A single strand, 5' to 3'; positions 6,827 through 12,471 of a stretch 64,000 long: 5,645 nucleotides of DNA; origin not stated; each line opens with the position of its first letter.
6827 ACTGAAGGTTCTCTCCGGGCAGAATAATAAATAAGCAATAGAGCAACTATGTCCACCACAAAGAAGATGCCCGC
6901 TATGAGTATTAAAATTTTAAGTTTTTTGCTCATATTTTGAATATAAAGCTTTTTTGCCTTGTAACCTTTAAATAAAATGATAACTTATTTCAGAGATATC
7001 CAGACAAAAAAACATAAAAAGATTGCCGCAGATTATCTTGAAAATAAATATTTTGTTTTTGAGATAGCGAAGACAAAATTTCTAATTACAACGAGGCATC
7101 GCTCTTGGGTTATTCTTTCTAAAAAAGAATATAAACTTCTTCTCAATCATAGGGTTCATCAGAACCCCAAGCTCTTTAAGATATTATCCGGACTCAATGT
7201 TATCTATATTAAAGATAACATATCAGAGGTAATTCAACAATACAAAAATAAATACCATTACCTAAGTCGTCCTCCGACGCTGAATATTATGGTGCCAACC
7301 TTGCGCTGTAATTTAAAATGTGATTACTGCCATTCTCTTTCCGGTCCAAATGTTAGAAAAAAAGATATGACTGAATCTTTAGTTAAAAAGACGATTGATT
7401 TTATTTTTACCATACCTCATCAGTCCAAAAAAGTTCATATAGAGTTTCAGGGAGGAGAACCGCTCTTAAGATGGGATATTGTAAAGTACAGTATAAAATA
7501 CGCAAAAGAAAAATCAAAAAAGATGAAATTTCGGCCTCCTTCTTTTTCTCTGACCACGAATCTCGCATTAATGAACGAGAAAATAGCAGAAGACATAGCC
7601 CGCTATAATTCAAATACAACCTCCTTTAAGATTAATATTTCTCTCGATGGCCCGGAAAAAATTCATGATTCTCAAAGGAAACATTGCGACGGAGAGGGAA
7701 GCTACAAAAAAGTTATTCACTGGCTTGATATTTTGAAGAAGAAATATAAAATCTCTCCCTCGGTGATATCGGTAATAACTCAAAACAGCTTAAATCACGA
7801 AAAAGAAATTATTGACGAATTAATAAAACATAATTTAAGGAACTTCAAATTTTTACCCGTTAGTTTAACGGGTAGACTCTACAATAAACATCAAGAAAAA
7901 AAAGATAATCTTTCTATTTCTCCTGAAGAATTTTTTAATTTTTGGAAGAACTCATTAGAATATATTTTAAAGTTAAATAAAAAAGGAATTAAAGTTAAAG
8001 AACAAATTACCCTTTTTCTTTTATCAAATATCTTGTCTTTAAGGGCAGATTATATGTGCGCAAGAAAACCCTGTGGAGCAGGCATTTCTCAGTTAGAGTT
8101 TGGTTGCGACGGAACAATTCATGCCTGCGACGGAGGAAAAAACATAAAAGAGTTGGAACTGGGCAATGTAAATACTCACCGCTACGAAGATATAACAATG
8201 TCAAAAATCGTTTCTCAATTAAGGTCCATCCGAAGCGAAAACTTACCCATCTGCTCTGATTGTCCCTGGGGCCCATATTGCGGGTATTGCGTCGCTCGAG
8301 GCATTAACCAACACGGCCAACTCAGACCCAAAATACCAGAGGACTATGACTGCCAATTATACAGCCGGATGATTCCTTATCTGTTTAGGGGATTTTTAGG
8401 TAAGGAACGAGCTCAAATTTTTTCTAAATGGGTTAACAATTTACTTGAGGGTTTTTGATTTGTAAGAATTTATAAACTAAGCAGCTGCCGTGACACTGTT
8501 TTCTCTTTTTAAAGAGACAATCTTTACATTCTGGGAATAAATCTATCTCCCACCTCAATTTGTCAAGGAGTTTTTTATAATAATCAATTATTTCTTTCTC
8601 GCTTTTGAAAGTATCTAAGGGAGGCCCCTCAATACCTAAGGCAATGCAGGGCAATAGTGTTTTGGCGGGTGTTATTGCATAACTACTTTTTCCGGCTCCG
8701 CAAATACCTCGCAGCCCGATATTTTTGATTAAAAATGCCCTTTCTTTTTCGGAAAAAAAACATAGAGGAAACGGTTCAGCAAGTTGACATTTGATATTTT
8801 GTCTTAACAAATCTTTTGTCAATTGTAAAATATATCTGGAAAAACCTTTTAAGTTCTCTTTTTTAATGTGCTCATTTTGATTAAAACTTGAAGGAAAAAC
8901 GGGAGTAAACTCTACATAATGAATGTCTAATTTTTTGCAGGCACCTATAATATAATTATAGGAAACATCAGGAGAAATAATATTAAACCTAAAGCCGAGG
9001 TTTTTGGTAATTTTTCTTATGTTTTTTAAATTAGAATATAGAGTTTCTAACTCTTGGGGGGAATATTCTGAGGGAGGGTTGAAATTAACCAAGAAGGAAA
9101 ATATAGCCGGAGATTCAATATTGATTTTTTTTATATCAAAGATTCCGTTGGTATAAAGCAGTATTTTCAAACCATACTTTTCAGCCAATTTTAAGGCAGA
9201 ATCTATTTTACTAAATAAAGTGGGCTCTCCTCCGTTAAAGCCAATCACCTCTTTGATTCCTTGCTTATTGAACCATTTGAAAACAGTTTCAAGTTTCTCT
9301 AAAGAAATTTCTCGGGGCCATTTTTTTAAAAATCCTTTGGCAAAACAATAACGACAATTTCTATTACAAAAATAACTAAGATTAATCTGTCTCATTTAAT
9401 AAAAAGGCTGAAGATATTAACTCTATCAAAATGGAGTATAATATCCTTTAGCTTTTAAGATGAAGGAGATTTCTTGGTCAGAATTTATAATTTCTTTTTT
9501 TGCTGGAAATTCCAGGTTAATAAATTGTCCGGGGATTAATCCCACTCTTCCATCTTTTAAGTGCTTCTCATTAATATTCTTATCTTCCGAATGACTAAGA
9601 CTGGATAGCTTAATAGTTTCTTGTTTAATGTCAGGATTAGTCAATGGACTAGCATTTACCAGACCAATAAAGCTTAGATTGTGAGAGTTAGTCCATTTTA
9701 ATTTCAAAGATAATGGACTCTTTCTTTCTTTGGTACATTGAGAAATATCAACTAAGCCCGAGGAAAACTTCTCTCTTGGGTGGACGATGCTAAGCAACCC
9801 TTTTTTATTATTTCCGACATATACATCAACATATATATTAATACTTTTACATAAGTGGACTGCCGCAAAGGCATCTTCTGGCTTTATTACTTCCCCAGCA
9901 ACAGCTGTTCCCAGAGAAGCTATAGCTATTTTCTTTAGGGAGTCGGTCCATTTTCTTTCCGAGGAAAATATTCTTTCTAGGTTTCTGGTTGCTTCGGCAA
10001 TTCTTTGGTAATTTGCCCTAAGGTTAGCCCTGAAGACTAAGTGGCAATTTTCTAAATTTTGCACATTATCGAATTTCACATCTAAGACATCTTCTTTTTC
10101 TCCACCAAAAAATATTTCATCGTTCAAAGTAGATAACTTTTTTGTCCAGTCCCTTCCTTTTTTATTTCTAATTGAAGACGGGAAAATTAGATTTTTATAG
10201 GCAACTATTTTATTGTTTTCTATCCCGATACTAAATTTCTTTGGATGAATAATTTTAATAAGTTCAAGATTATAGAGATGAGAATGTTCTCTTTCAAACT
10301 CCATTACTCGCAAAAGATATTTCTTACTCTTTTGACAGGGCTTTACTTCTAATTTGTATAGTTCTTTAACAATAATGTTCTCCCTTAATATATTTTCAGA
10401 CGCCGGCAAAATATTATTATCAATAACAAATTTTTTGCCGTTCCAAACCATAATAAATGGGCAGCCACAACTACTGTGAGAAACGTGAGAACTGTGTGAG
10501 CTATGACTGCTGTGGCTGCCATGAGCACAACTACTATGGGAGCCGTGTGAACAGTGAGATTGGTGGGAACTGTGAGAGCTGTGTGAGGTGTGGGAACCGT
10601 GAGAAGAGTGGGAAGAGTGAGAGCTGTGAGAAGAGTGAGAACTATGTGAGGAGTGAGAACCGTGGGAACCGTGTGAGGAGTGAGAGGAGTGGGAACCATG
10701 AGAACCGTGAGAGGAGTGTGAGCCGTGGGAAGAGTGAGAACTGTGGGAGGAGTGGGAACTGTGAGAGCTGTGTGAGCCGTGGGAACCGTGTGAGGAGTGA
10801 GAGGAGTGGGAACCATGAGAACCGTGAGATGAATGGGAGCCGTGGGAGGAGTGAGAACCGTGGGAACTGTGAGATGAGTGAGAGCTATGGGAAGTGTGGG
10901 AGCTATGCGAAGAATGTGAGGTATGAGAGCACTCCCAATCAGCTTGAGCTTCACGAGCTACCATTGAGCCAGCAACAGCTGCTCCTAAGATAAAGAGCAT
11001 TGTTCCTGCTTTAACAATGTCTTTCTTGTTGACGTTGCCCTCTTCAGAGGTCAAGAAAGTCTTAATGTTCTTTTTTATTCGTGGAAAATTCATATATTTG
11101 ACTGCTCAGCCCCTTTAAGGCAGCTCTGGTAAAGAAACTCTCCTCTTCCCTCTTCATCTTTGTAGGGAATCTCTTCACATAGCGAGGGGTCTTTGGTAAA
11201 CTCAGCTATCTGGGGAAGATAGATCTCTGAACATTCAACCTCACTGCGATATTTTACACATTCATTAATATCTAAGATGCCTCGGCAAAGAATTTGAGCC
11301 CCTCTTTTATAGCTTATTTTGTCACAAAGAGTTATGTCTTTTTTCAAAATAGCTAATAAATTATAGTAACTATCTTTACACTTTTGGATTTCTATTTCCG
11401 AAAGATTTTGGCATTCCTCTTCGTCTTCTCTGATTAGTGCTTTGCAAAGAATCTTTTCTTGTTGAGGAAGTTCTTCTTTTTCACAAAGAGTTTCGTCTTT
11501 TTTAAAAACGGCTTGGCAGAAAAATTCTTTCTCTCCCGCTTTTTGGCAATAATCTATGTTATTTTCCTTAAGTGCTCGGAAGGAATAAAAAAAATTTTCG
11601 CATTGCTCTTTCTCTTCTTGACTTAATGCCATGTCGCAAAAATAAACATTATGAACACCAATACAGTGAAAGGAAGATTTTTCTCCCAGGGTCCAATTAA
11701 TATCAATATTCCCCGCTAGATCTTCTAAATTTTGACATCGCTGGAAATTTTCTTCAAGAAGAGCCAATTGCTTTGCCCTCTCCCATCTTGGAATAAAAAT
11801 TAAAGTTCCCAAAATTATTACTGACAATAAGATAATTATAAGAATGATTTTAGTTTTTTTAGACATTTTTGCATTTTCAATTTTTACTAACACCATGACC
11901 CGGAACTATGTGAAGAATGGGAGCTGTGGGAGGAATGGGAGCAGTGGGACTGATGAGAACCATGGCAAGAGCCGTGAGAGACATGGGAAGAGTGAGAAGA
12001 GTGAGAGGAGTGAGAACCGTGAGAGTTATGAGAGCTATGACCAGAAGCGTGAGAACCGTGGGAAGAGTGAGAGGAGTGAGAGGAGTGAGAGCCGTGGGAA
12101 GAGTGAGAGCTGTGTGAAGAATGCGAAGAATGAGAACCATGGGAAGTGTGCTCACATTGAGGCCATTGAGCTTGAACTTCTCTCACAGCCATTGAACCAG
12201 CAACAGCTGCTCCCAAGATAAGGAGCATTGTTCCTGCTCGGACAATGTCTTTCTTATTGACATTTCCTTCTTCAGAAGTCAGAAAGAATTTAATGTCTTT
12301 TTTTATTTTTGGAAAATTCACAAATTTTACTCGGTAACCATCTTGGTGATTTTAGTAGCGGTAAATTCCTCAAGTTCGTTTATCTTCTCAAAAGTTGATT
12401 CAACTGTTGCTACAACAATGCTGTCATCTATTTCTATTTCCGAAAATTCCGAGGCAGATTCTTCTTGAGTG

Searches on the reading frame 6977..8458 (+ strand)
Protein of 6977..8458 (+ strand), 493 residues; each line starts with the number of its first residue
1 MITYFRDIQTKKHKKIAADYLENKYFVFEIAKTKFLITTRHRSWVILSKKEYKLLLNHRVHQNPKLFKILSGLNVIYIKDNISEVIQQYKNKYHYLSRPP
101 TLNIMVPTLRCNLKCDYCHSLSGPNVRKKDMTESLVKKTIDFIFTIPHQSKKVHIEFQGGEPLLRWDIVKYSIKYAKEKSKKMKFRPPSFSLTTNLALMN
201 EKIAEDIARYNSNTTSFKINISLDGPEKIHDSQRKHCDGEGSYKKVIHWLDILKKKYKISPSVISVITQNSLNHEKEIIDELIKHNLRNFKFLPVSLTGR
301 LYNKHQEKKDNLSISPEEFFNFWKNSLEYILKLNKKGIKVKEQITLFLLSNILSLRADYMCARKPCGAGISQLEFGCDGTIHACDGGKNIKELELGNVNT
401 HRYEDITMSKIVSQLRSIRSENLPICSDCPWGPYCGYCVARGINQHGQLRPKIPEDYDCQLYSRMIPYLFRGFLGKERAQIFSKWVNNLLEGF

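Call 6: search_protein_families(library=ncbifam, proteins=[window:6977-8458:+], max_evalue=0.01)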
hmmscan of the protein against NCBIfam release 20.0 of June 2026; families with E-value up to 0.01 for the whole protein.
window:6977-8458:+ (493 aa): 73 families (the best 25 are shown)
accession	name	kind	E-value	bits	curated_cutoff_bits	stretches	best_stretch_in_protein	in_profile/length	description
TIGR03978.1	rSAM_paired_1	equivalog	6.6e-90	302.1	370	1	28-486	6-466/466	His-Xaa-Ser system radical SAM maturase HxsB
NF047865.1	rSAM_PapB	equivalog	7.4e-48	163.5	340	1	108-444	10-322/330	PapB family radical SAM/SPASM ranthipeptide maturase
NF041298.1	rSAM_mat_DynA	equivalog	2.5e-41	141.9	450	1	102-464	2-344/356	dynobactin maturation radical SAM/SPASM protein DynA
TIGR04068.1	rSAM_ocin_clost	equivalog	5.7e-40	137.6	500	1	27-442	4-424/462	Cys-rich peptide radical SAM maturase CcpM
TIGR03942.1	sulfatase_rSAM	equivalog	2.5e-37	128.8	349.45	1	109-447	9-333/363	anaerobic sulfatase maturase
TIGR04064.1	rSAM_nif11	equivalog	9.2e-37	126.8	518.7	1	25-404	4-372/459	nif11-like peptide radical SAM maturase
NF040492.1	not_ScfB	exception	6.8e-35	120.8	855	1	74-466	72-441/450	ScfB-related radical SAM/SPASM orphan maturase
TIGR03974.1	rSAM_six_Cys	equivalog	2.9e-33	115.4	425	1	67-464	66-440/451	thioether cross-link-forming SCIFF peptide maturase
NF035951.1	rSAM_RumMC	equivalog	1e-29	103.6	720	1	105-297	116-303/510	RumMC family radical SAM sactipeptide maturase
NF038170.1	lachnocin_rSAM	equivalog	1.2e-29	103.5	550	1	105-445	80-401/440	lachnocin radical SAM maturase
TIGR03906.1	quino_hemo_SAM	equivalog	5.3e-29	101.2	453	1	108-435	101-410/467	quinohemoprotein amine dehydrogenase maturation protein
TIGR04083.1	rSAM_pep_methan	hypoth_equivalog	3.5e-28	98.5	300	1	104-445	3-317/376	TIGR04083 family peptide-modifying radical SAM enzyme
NF010321.0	PRK13758.1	equivalog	2e-27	96.3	441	1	108-468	12-357/370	anaerobic sulfatase-maturase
TIGR04163.1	rSAM_cobopep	equivalog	6e-26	91.1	375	1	79-471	47-417/428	peptide-modifying radical SAM enzyme CbpB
NF038107.1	rSAM_NF038107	equivalog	7.5e-25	87.6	600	1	32-291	15-272/444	Cys-every-fifth radical SAM/SPASM peptide maturase CefB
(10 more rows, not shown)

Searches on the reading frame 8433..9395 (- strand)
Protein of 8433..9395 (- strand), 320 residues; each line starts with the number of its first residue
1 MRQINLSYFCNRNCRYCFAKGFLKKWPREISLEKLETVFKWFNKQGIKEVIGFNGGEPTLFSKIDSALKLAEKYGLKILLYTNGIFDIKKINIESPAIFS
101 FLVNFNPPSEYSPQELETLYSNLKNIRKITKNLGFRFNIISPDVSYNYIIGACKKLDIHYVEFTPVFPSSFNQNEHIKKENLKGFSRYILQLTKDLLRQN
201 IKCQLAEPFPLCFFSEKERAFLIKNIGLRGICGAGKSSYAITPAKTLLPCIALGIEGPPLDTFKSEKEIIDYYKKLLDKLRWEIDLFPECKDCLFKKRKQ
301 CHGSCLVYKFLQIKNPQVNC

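Call 6: search_protein_families(library=ncbifam, proteins=[window:8433-9395:-], max_evalue=0.01)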
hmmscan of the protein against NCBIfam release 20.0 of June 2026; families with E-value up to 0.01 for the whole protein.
window:8433-9395:- (320 aa): 43 families (the best 25 are shown)
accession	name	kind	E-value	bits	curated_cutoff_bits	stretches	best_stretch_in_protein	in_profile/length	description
NF038283.1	viperin_w_prok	equivalog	6.5e-12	45.2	180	1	9-86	11-94/281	viperin family antiviral radical SAM protein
TIGR02668.1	moaA_archaeal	equivalog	8.7e-11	41.3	325.25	1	4-86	14-96/303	GTP 3',8-cyclase MoaA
TIGR02495.1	NrdG2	equivalog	5.2e-09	35.7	131.15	1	10-85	26-100/193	anaerobic ribonucleoside-triphosphate reductase activating protein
NF001199.0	PRK00164.2-1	equivalog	6.5e-09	35.4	231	1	4-86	16-98/308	GTP 3',8-cyclase MoaA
TIGR04317.1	W_rSAM_matur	equivalog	1.3e-08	34.4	380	1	4-91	8-95/349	tungsten cofactor oxidoreductase radical SAM maturase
NF045646.2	rSAM_Se_TrsS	equivalog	1.5e-08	33.6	490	1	7-85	93-171/441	radical SAM (seleno)protein TrsS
TIGR03963.1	rSAM_QueE_Clost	equivalog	1.7e-08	34.5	260.1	1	9-167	28-181/219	putative 7-carboxy-7-deazaguanine synthase QueE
NF047865.1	rSAM_PapB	equivalog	3.3e-08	33.1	340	2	118-307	141-318/330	PapB family radical SAM/SPASM ranthipeptide maturase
NF050035.1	rSAM_WgK_link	exception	4.3e-08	32.5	650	1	4-87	13-96/367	radical SAM/SPASM peptide maturase WgkB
NF045702.1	rSAM_GDGT_ether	equivalog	4.7e-08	32.1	450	1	3-89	89-178/486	tetraether lipid synthase Tes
TIGR02666.1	moaA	equivalog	3.1e-07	29.7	284.05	1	7-85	17-101/336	GTP 3',8-cyclase MoaA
TIGR02109.1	PQQ_syn_pqqE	equivalog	1.9e-06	27.1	381.35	1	4-86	11-92/358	pyrroloquinoline quinone biosynthesis protein PqqE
NF049973.1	radical_Rv1681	equivalog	2.3e-06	26.8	380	1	8-85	80-155/326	Rv1681 family radical SAM protein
TIGR04167.1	rSAM_SeCys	equivalog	5.3e-06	25.9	300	1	3-83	11-89/303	arsenosugar biosynthesis radical SAM (seleno)protein ArsS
NF040899.1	ryptide_rSAM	equivalog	1e-05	24.4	600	1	5-182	103-283/464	radical SAM/SPASM ryptide class RiPP maturase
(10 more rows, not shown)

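Call 10: search_protein_families(library=pfam, proteins=[window:8433-9395:-], max_evalue=0.01)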
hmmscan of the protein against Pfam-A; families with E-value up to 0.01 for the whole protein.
window:8433-9395:- (320 aa): 2 families
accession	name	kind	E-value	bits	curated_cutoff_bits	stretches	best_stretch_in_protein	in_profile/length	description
PF04055.27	Radical_SAM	-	4.7e-14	53.3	29.5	1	4-89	1-92/166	Radical SAM superfamily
PF13353.11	Fer4_12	-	0.00059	20.6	22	1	10-74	15-77/137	4Fe-4S single cluster domain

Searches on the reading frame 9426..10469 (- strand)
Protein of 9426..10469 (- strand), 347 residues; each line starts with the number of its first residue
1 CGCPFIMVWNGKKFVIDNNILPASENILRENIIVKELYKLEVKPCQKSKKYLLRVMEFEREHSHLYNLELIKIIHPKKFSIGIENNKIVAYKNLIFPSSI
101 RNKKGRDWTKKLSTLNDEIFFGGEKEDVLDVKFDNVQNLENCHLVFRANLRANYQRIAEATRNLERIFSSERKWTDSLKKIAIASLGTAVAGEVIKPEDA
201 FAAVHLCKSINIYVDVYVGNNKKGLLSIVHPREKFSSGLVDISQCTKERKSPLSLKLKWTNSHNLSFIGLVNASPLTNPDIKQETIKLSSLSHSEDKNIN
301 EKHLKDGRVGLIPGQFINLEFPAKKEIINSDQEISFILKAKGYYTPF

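Call 64: search_protein_families(library=pfam, proteins=[window:9426-10400:-], max_evalue=0.1)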
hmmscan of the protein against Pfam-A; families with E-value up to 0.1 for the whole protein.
window:9426-10400:- (324 aa): 0 families

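Call 89: search_solved_structures(query=window:9426-10469:-, max_evalue=1)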
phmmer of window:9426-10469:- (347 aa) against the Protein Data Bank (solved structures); distinct sequences matched with E-value up to 1: 0.

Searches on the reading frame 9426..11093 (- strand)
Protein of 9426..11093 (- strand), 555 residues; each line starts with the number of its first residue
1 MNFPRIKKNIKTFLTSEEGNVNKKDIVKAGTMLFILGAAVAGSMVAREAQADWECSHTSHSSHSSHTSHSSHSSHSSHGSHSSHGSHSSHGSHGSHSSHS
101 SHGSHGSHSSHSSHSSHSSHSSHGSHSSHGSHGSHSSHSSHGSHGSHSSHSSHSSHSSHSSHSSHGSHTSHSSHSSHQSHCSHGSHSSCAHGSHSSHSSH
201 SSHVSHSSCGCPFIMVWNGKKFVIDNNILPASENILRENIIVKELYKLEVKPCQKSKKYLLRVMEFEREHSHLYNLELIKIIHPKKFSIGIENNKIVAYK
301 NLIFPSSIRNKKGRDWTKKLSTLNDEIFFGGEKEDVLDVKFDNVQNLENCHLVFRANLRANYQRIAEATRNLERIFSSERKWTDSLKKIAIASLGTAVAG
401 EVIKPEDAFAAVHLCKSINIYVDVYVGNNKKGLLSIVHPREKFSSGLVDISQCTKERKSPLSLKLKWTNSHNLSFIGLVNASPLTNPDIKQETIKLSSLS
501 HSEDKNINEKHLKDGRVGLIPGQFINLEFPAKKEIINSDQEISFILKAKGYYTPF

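Call 6: search_protein_families(library=ncbifam, proteins=[window:9426-11093:-], max_evalue=0.01)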
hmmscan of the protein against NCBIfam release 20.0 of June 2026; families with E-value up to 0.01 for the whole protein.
window:9426-11093:- (555 aa): 4 families
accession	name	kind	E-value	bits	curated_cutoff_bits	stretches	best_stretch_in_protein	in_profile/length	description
NF038313.3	HisXaaSer_A4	exception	3.7e-22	79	55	1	3-98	2-92/93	His-Xaa-Ser repeat protein HxsA4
NF038309.1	HisXaaSer_A3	equivalog_domain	3.2e-20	71.7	65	1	2-89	1-81/81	His-Xaa-Ser repeat protein HxsA3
NF038329.2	gly_rich_SclB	equivalog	0.00015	20.8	325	1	78-168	122-212/442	LPXTG-anchored collagen-like adhesin Scl2/SclB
NF038330.1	adhesin_SclA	exception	0.0052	16.5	400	1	79-147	114-182/405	LPXTG-anchored collagen-like adhesin Scl1/SclA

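Call 10: search_protein_families(library=pfam, proteins=[window:9426-11093:-], max_evalue=0.01)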
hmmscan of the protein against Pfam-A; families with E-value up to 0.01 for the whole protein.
window:9426-11093:- (555 aa): 0 families

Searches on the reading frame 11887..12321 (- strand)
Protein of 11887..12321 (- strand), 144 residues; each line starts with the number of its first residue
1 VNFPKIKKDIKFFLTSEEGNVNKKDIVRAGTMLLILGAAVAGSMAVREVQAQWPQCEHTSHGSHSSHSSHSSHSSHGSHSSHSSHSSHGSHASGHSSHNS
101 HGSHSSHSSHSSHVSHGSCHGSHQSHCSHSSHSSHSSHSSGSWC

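Call 6: search_protein_families(library=ncbifam, proteins=[window:11887-12321:-], max_evalue=0.01)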
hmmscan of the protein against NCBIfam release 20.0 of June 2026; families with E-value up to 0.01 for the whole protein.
window:11887-12321:- (144 aa): 2 families
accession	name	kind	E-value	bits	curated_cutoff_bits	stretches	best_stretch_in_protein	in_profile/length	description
NF038309.1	HisXaaSer_A3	equivalog_domain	1.3e-17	63.4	65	0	2-93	1-81/81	His-Xaa-Ser repeat protein HxsA3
NF038313.3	HisXaaSer_A4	exception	2.6e-16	60.3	55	1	3-93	2-89/93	His-Xaa-Ser repeat protein HxsA4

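Call 55: search_protein_families(library=padloc, proteins=[window:11887-12321:-], max_evalue=0.001)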
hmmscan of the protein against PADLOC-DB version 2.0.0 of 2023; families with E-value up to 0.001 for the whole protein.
window:11887-12321:- (144 aa): 0 families
